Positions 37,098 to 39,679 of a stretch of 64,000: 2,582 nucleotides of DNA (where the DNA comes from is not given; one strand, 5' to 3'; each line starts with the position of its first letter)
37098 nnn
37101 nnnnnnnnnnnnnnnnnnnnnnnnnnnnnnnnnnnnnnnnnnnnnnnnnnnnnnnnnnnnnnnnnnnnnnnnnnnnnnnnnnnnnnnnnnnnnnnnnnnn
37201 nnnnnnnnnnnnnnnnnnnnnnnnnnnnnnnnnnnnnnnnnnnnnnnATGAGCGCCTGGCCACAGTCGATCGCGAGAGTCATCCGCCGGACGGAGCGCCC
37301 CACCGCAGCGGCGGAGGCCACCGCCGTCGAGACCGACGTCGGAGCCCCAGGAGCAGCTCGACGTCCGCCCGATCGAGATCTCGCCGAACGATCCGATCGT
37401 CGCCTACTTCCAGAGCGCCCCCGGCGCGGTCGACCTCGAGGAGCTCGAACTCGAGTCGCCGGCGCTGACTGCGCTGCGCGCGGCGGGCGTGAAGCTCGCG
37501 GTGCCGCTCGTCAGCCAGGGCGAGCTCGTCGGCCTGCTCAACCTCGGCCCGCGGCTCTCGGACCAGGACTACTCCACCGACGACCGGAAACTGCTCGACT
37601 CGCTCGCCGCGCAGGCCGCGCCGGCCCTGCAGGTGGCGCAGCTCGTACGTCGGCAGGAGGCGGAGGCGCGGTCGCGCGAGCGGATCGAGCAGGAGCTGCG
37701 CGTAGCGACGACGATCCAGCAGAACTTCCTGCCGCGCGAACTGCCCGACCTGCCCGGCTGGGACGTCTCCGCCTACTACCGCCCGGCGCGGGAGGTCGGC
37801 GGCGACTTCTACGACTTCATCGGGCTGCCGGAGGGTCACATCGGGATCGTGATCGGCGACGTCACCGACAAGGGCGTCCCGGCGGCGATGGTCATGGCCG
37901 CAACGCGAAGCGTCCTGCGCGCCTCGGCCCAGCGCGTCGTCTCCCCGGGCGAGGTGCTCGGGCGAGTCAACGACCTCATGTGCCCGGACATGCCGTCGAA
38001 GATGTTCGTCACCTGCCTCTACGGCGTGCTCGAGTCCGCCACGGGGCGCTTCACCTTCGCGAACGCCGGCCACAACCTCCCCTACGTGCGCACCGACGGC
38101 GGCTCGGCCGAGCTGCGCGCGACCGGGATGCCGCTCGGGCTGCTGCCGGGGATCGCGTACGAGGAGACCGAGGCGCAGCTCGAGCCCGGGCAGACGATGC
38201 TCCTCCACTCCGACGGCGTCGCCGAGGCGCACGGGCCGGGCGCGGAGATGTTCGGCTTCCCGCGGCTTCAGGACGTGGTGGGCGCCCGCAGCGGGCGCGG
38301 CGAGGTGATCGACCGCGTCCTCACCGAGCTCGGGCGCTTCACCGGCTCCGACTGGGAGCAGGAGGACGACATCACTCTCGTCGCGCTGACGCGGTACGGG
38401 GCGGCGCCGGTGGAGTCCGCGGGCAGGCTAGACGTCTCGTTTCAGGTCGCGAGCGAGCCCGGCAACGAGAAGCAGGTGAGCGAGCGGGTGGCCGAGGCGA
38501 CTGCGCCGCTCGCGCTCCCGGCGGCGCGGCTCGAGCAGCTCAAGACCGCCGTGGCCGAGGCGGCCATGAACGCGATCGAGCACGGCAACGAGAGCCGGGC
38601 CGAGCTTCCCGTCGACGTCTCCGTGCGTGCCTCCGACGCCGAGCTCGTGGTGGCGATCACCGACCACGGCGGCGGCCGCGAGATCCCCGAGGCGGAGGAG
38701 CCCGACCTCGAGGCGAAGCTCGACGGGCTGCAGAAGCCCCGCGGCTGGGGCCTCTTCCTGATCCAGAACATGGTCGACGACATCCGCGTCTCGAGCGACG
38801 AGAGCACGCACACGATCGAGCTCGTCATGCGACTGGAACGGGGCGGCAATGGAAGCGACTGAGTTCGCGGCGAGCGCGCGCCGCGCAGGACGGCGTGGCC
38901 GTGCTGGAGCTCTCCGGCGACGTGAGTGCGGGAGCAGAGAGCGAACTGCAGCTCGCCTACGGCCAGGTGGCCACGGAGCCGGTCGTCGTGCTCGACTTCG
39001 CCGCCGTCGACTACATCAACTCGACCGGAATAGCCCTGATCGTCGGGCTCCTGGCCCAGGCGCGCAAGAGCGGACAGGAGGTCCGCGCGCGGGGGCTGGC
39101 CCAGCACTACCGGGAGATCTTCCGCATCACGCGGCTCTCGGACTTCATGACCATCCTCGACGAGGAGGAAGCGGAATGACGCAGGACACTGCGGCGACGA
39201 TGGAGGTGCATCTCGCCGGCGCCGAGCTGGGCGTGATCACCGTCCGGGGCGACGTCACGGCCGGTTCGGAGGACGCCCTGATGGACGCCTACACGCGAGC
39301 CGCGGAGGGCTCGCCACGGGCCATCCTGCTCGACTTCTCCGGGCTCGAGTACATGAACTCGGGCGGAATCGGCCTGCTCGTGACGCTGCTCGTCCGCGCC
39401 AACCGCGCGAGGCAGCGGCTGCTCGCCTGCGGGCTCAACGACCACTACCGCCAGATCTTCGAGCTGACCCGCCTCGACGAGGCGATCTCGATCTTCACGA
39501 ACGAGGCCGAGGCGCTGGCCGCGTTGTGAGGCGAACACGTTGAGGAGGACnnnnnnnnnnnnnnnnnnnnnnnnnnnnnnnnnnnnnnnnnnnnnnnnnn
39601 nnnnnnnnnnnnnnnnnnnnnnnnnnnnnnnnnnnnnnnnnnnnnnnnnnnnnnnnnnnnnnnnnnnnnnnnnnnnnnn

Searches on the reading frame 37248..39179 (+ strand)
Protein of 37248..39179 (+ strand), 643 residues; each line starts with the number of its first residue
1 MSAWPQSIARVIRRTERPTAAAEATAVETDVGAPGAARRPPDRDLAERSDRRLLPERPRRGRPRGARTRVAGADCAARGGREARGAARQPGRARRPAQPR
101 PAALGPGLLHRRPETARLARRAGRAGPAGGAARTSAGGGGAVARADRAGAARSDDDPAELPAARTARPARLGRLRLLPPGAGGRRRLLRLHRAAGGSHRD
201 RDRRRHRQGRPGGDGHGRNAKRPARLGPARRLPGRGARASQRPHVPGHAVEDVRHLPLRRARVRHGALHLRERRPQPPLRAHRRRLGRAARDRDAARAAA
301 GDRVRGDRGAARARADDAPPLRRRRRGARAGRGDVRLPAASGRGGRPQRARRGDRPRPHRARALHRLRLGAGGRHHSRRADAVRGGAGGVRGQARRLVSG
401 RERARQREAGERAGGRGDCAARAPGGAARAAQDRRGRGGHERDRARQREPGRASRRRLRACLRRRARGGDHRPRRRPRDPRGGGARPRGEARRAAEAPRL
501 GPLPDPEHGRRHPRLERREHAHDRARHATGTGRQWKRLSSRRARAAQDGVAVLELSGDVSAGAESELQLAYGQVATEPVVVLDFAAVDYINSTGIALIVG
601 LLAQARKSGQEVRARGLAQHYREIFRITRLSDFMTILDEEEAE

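Call 18: search_protein_families(library=pfam, proteins=[window:37248-39179:+], max_evalue=0.01)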
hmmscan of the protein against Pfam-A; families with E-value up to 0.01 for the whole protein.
window:37248-39179:+ (643 aa): 2 families
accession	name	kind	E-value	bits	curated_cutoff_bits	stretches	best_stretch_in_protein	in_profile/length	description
PF01740.26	STAS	-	5.8e-10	39.3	22.6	1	547-639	7-102/106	STAS domain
PF13466.11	STAS_2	-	2.6e-09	37.6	29.2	1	553-630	1-79/80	STAS domain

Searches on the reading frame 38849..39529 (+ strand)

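Call 18: search_protein_families(library=pfam, proteins=[window:38849-39529:+], max_evalue=0.01)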
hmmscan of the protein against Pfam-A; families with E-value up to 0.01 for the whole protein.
window:38849-39529:+ (226 aa): 2 families
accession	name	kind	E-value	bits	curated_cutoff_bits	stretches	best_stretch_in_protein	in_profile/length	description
PF01740.26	STAS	-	2.1e-14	53.6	22.6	1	128-222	11-106/106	STAS domain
PF13466.11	STAS_2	-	7.9e-11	42.4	29.2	1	130-210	1-80/80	STAS domain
